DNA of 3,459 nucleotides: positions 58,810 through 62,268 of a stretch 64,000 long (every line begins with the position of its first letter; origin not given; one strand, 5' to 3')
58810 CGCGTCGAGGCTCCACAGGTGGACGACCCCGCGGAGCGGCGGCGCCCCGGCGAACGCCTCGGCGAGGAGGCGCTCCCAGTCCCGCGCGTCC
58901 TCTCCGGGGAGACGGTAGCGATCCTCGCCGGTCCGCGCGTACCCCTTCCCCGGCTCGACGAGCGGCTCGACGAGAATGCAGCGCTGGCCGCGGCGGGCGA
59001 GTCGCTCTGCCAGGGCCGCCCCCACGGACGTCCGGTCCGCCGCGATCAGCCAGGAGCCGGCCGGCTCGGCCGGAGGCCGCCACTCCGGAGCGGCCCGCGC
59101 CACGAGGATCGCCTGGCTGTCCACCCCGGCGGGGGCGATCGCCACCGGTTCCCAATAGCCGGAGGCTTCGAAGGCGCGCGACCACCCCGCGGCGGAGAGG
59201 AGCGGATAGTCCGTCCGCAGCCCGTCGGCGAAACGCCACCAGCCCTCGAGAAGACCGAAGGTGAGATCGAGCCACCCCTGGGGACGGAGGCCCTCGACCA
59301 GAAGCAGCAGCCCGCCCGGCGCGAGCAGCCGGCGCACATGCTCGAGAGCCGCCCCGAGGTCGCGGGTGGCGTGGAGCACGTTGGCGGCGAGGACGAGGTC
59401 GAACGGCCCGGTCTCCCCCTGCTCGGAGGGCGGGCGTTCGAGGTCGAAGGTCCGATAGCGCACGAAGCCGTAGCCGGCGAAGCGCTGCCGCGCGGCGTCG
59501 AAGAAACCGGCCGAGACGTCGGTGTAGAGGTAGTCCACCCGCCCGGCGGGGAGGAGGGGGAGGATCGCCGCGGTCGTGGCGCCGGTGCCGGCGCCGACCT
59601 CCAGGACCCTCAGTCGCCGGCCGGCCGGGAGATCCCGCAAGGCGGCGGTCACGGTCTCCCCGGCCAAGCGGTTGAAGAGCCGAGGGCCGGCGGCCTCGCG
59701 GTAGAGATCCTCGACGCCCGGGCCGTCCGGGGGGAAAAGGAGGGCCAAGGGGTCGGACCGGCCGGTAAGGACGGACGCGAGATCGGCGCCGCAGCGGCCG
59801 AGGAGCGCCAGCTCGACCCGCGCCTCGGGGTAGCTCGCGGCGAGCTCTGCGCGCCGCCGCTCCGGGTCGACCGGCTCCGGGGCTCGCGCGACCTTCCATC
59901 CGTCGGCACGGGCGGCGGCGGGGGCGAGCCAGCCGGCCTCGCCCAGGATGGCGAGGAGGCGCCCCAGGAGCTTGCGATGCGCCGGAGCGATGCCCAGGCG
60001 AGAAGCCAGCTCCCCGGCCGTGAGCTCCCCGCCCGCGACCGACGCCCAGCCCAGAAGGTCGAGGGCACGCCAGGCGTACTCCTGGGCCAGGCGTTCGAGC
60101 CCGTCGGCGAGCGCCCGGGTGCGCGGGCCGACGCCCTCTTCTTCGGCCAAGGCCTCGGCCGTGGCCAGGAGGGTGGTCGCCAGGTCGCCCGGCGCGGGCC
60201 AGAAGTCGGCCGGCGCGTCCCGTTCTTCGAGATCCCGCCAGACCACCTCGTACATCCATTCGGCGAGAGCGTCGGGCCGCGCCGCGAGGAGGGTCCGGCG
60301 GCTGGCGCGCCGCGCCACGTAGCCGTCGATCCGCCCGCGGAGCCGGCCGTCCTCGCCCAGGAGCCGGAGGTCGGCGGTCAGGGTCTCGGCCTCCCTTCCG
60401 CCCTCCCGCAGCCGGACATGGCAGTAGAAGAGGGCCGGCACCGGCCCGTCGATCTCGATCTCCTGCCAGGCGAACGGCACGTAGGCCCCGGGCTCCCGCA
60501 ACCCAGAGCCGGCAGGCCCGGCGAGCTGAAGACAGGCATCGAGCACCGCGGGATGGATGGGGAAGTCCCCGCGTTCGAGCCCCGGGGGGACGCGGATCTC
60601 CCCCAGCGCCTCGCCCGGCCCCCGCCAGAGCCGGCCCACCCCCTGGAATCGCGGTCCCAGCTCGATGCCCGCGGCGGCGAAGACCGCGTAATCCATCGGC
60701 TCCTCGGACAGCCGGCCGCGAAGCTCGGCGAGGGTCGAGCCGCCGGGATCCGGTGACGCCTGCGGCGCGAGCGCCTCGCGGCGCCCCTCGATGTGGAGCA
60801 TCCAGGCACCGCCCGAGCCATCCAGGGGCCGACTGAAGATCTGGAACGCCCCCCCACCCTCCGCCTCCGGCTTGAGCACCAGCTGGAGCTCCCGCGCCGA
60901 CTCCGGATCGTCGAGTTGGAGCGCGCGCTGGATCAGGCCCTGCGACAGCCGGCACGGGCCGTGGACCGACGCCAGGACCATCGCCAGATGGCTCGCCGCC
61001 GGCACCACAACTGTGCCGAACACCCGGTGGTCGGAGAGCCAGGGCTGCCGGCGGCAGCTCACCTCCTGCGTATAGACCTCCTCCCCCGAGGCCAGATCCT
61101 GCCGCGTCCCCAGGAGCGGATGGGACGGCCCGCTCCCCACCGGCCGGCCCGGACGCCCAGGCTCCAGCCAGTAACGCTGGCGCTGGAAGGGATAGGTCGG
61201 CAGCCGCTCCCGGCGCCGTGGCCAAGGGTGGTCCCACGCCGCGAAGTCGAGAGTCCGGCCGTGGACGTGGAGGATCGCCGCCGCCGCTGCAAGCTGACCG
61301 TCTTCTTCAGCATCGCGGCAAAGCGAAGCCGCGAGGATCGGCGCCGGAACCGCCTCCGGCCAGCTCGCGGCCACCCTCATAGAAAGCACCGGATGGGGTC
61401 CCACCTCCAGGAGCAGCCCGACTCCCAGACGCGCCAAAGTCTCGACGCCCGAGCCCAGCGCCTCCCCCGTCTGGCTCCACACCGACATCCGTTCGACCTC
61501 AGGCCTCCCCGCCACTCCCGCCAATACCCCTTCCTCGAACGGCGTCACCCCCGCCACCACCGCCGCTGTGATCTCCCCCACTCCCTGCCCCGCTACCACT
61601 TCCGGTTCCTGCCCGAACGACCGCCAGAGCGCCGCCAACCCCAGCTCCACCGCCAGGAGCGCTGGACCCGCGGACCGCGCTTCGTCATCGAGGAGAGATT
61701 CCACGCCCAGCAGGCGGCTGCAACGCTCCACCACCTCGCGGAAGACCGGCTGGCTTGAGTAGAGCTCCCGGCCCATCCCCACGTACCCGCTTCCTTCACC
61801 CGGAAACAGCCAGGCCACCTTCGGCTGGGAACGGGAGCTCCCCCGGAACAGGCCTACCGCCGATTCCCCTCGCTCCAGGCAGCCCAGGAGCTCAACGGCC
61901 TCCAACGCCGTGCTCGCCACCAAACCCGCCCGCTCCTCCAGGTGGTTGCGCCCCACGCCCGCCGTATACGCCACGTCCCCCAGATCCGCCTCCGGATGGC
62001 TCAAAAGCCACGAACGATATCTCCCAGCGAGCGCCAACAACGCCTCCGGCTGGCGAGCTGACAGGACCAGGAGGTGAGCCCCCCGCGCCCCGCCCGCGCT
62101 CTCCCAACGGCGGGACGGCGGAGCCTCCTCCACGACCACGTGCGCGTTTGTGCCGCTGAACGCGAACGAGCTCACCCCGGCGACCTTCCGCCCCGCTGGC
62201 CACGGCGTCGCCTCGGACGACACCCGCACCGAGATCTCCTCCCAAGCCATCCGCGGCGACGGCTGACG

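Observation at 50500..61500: Mixed AT status: one intact malonyl-AT but two AT-like domains with the catalytic Ser replaced by Gly; two embedded C-methyltransferases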

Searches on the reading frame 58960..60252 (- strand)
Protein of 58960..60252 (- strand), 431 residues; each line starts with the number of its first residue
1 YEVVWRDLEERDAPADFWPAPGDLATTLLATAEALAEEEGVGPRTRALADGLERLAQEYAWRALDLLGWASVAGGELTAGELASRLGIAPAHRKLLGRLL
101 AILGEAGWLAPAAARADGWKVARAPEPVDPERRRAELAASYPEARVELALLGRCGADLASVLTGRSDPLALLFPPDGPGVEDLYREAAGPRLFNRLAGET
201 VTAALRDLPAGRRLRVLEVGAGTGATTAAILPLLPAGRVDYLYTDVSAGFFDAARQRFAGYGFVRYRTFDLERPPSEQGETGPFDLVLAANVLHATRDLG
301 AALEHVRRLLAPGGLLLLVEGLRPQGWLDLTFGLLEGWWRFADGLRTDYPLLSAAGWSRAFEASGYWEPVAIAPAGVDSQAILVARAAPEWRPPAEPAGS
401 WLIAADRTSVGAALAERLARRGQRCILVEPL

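Call 29: search_solved_structures(query=window:58960-60252:-, max_evalue=0.001)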
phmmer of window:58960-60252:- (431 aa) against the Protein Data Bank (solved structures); distinct sequences matched with E-value up to 0.001: 17.
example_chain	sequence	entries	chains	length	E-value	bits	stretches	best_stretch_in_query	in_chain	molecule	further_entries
5thy_A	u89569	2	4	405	5.2e-75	256.3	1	14-387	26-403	CurJ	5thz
5mpt_A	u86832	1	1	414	3e-40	141.8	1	83-368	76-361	Citrinin polyketide synthase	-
6cca_A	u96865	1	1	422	1.7e-39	139.3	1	49-368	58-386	DisA protein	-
6kjg_A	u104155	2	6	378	8.3e-34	120.5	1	139-366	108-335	Dual-functional monooxygenase/methyltransferase psoF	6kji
7dmb_A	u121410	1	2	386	3.6e-32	115.1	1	213-379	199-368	Putative methyltransferase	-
6d6y_A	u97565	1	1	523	1.5e-28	103.2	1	52-376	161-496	AprA Methyltransferase 2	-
7cpx_A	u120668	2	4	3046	3e-27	98.9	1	211-365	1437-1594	Lovastatin nonaketide synthase, polyketide synthase component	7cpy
9fcq_A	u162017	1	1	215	4.9e-11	45.5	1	193-326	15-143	SAM-dependent methyltransferase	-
9fd3_A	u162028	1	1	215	1.8e-10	43.7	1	193-326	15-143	SAM-dependent methyltransferase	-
9fcd_A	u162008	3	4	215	1.8e-10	43.7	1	193-326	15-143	SAM-dependent methyltransferase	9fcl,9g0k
9fcy_A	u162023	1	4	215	2.1e-10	43.4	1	193-326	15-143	SAM-dependent methyltransferase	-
9fcs_A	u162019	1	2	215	2.3e-10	43.3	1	193-326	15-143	SAM-dependent methyltransferase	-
9fcu_A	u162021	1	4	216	3.1e-10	42.9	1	193-326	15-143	SAM-dependent methyltransferase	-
9fcx_A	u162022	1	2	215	4.3e-10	42.4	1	193-326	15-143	SAM-dependent methyltransferase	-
9fce_A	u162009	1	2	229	5.4e-08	35.5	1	208-323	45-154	SAM dependent methyltransferase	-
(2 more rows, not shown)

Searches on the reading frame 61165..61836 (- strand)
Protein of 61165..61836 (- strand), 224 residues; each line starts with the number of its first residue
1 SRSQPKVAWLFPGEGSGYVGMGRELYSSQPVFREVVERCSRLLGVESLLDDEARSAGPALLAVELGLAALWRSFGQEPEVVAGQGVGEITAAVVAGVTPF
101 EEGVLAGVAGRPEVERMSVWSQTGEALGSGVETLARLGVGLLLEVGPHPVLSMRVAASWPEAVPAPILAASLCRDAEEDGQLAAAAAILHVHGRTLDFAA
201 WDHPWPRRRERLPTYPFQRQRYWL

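Call 23: search_protein_representatives(alignment_id=A2)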
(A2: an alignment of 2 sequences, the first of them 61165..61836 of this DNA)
Query: 2 sequences, 237 profile positions. Proteins with E-value up to 0.001 (for the whole library): 32260; up to 1e-10: 18208; up to 1e-30: 2397. The best 150 are listed.
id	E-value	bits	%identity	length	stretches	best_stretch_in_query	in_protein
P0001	1.5e-160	548.6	-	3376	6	3-114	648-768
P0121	1.1e-124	431.2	-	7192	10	3-114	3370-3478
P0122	4.6e-117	406.3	-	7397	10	6-112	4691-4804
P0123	6.0e-114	396.1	-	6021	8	6-114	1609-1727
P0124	8.2e-111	385.8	-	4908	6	4-114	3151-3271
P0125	2.0e-108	378.0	-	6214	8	4-141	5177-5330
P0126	6.3e-108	376.4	-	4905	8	3-112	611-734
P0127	6.8e-108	376.3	-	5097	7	5-235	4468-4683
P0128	1.2e-106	372.2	-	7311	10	5-114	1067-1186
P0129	1.3e-104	365.5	-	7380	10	3-112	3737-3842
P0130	4.7e-104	363.7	-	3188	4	5-160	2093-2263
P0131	5.6e-102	356.9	-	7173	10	5-149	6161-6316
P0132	6.2e-100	350.2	-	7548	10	6-112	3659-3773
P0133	1.1e-98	346.2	-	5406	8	6-112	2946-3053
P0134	3.8e-98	344.4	-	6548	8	6-111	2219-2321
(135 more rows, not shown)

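Call 39: search_protein_families(library=pfam, proteins=[window:61165-61836:-], max_evalue=0.01)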
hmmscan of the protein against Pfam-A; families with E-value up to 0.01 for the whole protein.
window:61165-61836:- (224 aa): 1 family
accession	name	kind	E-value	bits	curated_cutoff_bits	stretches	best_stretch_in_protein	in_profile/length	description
PF00698.26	Acyl_transf_1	-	9.7e-20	71.7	32.7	1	9-111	2-117/319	Acyl transferase domain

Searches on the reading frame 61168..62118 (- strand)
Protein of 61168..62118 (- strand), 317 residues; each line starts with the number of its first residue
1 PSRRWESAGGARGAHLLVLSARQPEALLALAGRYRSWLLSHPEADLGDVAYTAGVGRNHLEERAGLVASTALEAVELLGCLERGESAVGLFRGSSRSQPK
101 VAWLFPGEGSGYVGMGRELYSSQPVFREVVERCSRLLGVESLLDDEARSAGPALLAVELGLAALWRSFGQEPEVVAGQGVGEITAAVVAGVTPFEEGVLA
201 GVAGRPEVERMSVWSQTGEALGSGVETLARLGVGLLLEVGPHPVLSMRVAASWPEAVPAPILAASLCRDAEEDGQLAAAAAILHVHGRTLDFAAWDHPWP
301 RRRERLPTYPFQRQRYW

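Call 63: predict_structure(alignment_id=A4)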
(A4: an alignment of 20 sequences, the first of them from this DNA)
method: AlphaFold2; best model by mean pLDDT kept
length: 317 residues; sequences in the alignment: 20
mean_pLDDT: 88.7   pTM: 0.88
mean pLDDT of the five models: 88.7, 87.6, 87.5, 87.4, 86.9
residues with pLDDT >= 90: 253; 70-90: 22; 50-70: 18; < 50: 24
segments of 3 or more residues with pLDDT < 50: 1-3, 7-9, 206-218, 313-317
pLDDT, mean of each block of 10 residues (from residue 1): 49 91 95 98 95 85 96 98 98 94 95 94 96 95 77 96 98 95 96 95 60 45 90 97 95 96 96 96 96 92 84 46
secondary structure, 60 per line:
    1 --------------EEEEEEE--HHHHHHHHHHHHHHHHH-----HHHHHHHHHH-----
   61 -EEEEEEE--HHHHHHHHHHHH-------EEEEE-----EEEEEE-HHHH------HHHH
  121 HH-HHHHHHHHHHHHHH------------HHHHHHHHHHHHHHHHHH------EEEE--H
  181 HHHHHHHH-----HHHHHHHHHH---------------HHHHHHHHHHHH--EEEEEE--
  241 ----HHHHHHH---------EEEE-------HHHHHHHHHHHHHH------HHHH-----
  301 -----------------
elements in order: E15-21 H24-40 H46-55 E62-68 H71-82 E90-94 E100-105 H107-110 H117-122 H124-137 H150-167 E174-177 H180-188 H194-203 H219-230 E233-238 H245-251 E261-264 H272-285 H292-295

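Call 67: fold_search(model_id=the predicted structure, library=pdb)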
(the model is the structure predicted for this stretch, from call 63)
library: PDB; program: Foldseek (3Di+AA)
matches with E <= 10: 799; with E <= 0.001: 255
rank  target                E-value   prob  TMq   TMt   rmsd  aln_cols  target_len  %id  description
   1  4mz0_A                4.7e-23  1.00  0.84  0.31   5.3       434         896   26  Structure of a ketosynthase-acyltransferase di-domain from module CurL of the curacin A polyketide synthase (released 2014-01-29)
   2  4mz0_B                7.6e-23  1.00  0.79  0.31   7.9       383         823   28  Structure of a ketosynthase-acyltransferase di-domain from module CurL of the curacin A polyketide synthase (released 2014-01-29)
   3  8tjp_A                8.6e-21  1.00  0.79  0.30   7.2       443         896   26  KS-AT core of 6-deoxyerythronolide B synthase (DEBS) Module 3 crosslinked with its elongation ACP partner (released 2024-07-24)
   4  2hg4_F                1.6e-20  1.00  0.79  0.30   7.0       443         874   26  Structure of the ketosynthase-acyltransferase didomain of module 5 from DEBS. (released 2006-07-11)
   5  8tko_B                2.8e-20  1.00  0.75  0.28   8.4       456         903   26  KS-AT core of 6-deoxyerythronolide B synthase (DEBS) Module 3 crosslinked with its translocation ACP partner of Module (released 2024-07-31)
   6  8ee1_D                3.2e-20  1.00  0.79  0.31   6.8       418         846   27  KS-AT didomain from module 2 of the 6-deoxyerythronolide B synthase in complex with antibody fragment AA5 (released 2023-05-31)
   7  2qo3_B                4.6e-20  1.00  0.80  0.30   6.6       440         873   26  Crystal Structure of [KS3][AT3] didomain from module 3 of 6-deoxyerthronolide B synthase (released 2007-09-04)
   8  8ee1_A                5.2e-20  1.00  0.79  0.32   7.2       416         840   26  KS-AT didomain from module 2 of the 6-deoxyerythronolide B synthase in complex with antibody fragment AA5 (released 2023-05-31)
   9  8ee0_A                5.8e-20  1.00  0.77  0.30   6.5       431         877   26  KS-AT didomain from module 2 of the 6-deoxyerythronolide B synthase in complex with antibody fragment 1B2 (released 2023-05-31)
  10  7m7e_A                1.2e-19  1.00  0.78  0.29   7.1       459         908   25  6-Deoxyerythronolide B synthase (DEBS) hybrid module (M3/1) in complex with antibody fragment 1B2 (released 2021-11-17)
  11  8tko_A                1.3e-19  1.00  0.78  0.29   8.5       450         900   26  KS-AT core of 6-deoxyerythronolide B synthase (DEBS) Module 3 crosslinked with its translocation ACP partner of Module (released 2024-07-31)
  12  2hg4_D                1.4e-19  1.00  0.80  0.30   7.0       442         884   26  Structure of the ketosynthase-acyltransferase didomain of module 5 from DEBS. (released 2006-07-11)
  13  6c9u_A                1.5e-19  1.00  0.78  0.29   8.5       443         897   26  Crystal structure of [KS3][AT3] didomain from module 3 of 6-deoxyerthronolide B synthase in complex with antibody frag (released 2018-05-23)
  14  8tjn_A                1.6e-19  1.00  0.79  0.22   4.3       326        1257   31  Crosslinked 6-deoxyerythronolide B synthase (DEBS) Module 1 in complex with antibody fragment 1B2: Crosslinked State 1 (released 2024-07-24)
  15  2hg4_E                1.7e-19  1.00  0.80  0.31   6.9       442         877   27  Structure of the ketosynthase-acyltransferase didomain of module 5 from DEBS. (released 2006-07-11)
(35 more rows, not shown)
